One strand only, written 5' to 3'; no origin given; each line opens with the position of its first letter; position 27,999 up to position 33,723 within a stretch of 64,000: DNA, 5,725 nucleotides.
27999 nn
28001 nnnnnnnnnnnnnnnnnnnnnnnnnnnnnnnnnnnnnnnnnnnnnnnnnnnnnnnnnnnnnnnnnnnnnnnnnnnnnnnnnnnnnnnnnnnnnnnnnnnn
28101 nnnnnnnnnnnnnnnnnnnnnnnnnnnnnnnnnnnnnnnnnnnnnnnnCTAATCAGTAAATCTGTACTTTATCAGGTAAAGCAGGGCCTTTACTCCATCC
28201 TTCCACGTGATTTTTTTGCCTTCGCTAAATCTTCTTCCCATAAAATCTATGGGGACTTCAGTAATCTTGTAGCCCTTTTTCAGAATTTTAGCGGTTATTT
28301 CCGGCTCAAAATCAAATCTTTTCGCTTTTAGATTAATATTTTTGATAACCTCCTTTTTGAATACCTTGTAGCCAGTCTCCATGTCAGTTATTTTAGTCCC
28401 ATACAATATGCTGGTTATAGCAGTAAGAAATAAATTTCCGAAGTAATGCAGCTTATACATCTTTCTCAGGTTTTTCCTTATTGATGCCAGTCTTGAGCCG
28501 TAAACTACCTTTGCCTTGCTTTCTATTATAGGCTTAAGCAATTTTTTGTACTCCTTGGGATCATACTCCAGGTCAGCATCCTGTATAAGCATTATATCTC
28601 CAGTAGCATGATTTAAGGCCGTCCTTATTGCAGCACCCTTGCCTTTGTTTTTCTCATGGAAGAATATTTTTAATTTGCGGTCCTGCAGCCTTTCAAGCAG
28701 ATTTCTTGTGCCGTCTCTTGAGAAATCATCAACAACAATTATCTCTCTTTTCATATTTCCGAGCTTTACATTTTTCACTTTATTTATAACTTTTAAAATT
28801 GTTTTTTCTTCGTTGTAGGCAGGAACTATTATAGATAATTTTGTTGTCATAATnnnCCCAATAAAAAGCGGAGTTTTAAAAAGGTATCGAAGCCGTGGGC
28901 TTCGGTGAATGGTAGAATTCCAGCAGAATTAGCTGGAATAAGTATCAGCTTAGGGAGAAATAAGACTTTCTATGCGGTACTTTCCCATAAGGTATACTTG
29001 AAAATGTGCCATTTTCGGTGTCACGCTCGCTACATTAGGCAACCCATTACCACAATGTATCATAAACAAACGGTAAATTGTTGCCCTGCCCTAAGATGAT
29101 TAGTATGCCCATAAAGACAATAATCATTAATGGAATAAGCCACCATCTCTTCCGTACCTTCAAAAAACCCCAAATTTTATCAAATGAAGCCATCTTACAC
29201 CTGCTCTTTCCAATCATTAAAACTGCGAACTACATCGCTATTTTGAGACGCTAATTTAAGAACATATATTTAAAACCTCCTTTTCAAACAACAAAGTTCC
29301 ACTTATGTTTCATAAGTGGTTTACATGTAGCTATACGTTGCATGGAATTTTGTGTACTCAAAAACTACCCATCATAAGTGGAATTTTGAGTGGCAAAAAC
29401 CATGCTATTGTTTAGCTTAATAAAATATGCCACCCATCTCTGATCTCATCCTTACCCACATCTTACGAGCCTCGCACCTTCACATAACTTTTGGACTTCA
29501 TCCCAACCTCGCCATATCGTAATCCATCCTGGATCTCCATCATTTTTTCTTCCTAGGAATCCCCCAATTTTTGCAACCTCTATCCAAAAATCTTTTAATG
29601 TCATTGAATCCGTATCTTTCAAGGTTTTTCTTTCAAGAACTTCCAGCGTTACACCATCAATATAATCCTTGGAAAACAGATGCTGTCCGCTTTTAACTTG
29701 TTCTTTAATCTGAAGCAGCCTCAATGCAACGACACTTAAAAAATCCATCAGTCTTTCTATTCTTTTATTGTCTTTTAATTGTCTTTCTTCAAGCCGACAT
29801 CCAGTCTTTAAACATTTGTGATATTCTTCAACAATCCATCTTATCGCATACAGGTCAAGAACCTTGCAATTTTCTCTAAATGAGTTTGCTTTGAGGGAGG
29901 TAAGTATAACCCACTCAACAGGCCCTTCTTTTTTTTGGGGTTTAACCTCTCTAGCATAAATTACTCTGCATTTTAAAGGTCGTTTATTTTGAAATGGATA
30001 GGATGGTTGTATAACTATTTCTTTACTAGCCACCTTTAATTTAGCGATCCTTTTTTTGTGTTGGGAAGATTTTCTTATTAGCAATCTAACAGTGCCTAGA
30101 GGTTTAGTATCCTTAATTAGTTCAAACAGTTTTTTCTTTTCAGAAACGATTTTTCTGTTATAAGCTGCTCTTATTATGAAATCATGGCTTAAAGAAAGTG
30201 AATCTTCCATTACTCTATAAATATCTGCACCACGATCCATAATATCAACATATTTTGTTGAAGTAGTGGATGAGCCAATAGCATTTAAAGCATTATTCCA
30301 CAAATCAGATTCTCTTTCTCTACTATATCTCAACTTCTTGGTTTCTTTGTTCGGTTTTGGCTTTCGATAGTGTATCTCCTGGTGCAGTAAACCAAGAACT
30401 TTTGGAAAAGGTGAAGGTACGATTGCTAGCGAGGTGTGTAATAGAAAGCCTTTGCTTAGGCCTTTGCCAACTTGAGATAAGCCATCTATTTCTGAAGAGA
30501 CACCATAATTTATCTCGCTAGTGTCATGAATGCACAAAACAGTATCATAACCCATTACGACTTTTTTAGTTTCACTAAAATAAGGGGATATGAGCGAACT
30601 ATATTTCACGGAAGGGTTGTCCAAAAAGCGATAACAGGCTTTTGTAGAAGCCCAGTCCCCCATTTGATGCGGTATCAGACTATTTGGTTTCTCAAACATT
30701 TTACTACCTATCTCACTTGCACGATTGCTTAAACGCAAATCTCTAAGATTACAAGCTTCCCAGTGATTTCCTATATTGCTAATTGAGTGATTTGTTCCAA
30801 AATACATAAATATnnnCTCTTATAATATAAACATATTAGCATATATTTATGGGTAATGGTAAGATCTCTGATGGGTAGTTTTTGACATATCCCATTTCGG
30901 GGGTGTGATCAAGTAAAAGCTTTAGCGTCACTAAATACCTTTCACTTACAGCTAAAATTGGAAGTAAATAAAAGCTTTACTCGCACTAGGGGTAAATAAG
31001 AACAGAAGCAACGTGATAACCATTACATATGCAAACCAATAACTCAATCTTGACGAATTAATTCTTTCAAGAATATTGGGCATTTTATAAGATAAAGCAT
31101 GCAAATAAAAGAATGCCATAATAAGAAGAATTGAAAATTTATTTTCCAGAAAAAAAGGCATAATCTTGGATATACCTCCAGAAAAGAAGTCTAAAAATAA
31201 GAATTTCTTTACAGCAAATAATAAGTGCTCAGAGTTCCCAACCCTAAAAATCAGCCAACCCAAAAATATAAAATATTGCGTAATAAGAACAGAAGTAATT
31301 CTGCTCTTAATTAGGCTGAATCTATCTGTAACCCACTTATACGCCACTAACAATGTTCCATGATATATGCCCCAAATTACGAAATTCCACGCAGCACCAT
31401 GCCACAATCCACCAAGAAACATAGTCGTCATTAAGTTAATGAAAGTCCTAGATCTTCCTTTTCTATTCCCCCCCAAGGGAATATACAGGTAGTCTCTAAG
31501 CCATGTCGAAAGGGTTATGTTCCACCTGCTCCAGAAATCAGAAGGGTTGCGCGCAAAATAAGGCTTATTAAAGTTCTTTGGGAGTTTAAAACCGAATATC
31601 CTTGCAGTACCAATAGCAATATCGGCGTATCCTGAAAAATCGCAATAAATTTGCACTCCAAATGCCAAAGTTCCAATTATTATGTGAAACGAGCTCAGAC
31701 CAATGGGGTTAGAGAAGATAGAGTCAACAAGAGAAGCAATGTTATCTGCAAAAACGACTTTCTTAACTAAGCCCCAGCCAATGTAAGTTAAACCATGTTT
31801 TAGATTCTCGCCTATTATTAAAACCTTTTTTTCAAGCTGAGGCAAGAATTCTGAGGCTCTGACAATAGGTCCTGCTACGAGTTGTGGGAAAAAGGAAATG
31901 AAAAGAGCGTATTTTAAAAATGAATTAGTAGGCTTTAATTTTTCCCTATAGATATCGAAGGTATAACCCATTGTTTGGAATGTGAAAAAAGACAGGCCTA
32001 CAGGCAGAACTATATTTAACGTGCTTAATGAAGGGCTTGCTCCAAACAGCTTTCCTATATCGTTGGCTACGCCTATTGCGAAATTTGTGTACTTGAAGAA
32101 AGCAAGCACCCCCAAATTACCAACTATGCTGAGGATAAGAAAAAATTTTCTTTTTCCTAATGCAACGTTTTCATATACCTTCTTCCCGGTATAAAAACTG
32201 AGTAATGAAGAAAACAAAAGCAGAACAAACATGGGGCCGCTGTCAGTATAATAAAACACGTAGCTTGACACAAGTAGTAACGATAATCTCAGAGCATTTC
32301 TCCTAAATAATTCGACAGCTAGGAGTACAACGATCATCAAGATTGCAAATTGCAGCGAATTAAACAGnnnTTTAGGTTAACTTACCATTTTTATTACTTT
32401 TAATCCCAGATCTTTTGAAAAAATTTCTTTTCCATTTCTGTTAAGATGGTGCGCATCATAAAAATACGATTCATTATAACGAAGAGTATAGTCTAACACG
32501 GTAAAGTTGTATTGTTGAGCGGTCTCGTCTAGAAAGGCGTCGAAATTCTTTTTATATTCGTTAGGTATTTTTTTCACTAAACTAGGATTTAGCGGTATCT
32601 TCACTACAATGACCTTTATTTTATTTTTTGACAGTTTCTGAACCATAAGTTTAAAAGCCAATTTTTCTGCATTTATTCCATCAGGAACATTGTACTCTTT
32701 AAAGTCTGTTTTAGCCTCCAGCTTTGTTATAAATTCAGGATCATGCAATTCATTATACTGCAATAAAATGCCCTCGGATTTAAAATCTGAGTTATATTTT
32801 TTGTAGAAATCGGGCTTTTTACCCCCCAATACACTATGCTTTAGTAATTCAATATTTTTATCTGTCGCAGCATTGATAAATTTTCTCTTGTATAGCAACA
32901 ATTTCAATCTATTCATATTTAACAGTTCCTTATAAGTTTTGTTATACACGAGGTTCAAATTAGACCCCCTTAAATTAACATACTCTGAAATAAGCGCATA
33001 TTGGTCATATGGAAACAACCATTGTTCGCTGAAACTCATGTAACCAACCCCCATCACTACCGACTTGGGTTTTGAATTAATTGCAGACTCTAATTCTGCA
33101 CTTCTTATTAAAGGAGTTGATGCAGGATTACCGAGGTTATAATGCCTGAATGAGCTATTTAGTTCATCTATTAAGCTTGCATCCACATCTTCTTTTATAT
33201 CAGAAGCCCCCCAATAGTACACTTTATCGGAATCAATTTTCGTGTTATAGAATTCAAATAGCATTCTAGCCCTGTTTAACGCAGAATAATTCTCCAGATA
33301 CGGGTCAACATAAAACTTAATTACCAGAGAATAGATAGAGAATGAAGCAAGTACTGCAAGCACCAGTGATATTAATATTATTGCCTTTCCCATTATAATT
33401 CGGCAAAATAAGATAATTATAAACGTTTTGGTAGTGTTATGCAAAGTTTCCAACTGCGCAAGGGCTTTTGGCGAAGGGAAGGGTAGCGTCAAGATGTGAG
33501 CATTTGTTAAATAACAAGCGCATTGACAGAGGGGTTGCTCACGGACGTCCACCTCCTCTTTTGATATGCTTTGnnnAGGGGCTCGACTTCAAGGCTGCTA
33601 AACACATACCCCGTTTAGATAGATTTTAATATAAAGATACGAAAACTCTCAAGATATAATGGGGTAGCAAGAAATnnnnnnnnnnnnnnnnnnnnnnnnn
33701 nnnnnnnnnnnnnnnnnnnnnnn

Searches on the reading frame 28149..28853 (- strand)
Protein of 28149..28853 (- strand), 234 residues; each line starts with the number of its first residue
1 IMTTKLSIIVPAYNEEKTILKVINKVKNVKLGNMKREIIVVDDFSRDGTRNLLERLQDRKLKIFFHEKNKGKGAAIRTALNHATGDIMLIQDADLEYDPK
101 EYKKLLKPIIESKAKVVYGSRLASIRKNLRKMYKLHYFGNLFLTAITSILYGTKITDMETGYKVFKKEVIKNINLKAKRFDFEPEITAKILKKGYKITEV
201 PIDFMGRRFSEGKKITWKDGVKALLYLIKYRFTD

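Call 40: search_protein_families(library=pfam, proteins=[window:28149-28853:-], max_evalue=0.0001)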
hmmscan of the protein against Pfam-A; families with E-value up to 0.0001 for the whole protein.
window:28149-28853:- (234 aa): 3 families
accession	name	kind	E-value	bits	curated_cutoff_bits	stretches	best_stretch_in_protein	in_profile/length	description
PF00535.33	Glycos_transf_2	-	1e-37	130.1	23.3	1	7-172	1-166/168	Glycosyl transferase family 2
PF13641.12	Glyco_tranf_2_3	-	1.5e-10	41.9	27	1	6-132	3-134/230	Glycosyltransferase like family 2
PF10111.15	Glyco_tranf_2_2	-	5.9e-06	26.4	27.3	1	7-112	1-108/276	Glycosyltransferase like family 2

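Call 65: search_solved_structures(query=window:28149-28853:-, max_evalue=0.00001)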
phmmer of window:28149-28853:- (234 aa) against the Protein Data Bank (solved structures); distinct sequences matched with E-value up to 0.00001: 17.
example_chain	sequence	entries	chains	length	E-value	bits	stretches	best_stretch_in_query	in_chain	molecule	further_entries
5mlz_A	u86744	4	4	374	3.7e-19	72.3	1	3-213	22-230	Dolichol monophosphate mannose synthase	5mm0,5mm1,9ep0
9bhc_C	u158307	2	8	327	7.1e-12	48.5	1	5-213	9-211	Undecaprenyl-phosphate 4-deoxy-4-formamido-L-arabinose transferase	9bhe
9hwj_A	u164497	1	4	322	7.4e-12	48.4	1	4-213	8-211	Undecaprenyl-phosphate 4-deoxy-4-formamido-L-arabinose transferase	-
8vxh_A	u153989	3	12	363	9.5e-12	48.1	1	5-213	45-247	Undecaprenyl-phosphate 4-deoxy-4-formamido-L-arabinose transferase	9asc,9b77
6yv7_B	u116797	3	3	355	6.9e-11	45.2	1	5-100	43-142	Glycosyl transferase, family 2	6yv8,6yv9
6yv7_A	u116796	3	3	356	6.9e-11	45.2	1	5-100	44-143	Glycosyl transferase, family 2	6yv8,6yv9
5tze_C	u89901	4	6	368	9.8e-10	41.5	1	5-104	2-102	Glycosyl transferase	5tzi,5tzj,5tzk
5tz8_A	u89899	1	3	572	1.7e-09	40.7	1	5-104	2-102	Glycosyl transferase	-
5eke_A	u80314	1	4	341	3.8e-09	39.5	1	3-182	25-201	Uncharacterized glycosyltransferase sll0501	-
5ekp_C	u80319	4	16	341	4.2e-09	39.4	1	3-179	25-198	Uncharacterized glycosyltransferase sll0501 | Glycosyltransferase sll0501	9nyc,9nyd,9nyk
9nye_A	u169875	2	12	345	4.4e-09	39.4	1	3-179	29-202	Glycosyltransferase sll0501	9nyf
6p61_A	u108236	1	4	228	4.9e-09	39.2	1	6-108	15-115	Glycosyltransferase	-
2z87_A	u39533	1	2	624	6.1e-09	38.9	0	6-95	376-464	Chondroitin synthase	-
2z86_A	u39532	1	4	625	6.1e-09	38.9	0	6-95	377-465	Chondroitin synthase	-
7pdo_A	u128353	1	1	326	2.1e-07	33.9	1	6-113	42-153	Glucosyl-3-phosphoglycerate synthase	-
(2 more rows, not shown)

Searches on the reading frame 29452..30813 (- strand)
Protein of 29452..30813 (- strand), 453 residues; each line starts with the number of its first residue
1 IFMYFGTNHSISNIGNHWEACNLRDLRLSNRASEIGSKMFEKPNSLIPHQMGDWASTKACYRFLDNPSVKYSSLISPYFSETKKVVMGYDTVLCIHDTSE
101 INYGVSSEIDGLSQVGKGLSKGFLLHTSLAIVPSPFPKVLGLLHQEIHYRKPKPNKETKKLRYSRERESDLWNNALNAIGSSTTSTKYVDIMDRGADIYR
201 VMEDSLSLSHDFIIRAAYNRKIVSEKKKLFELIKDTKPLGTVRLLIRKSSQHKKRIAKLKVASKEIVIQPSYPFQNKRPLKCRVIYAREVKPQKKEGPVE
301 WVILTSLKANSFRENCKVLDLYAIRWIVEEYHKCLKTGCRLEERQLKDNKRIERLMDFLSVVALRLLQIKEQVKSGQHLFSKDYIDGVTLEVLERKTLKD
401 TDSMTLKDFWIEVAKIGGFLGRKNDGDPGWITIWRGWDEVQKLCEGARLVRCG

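Call 40: search_protein_families(library=pfam, proteins=[window:29452-30813:-], max_evalue=0.0001)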
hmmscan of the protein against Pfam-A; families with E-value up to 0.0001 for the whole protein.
window:29452-30813:- (453 aa): 3 families
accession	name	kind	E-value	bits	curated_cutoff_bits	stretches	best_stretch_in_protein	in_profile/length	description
PF14706.11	Tnp_DNA_bind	-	1.9e-13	50.4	24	1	19-69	8-58/58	Transposase DNA-binding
PF02281.22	Dimer_Tnp_Tn5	-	5.6e-08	33.5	26.7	1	406-451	48-93/99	Transposase Tn5 dimerisation domain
PF01609.27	DDE_Tnp_1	-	2.6e-06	27.8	23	1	191-357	81-192/200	Transposase DDE domain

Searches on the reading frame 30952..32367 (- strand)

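Call 40: search_protein_families(library=pfam, proteins=[window:30952-32367:-], max_evalue=0.0001)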
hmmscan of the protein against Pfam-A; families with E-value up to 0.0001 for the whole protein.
window:30952-32367:- (471 aa): 1 family
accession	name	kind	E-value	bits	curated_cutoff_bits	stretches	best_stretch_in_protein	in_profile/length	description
PF03062.24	MBOAT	-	1.4e-32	113.7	27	1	148-376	79-330/337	MBOAT, membrane-bound O-acyltransferase family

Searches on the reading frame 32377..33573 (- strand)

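Call 40: search_protein_families(library=pfam, proteins=[window:32377-33573:-], max_evalue=0.0001)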
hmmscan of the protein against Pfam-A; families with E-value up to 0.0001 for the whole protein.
window:32377-33573:- (398 aa): 1 family
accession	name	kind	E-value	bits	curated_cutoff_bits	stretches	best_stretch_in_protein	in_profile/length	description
PF04914.18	DltD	-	3.6e-07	30.3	22.7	1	298-381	251-335/348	DltD protein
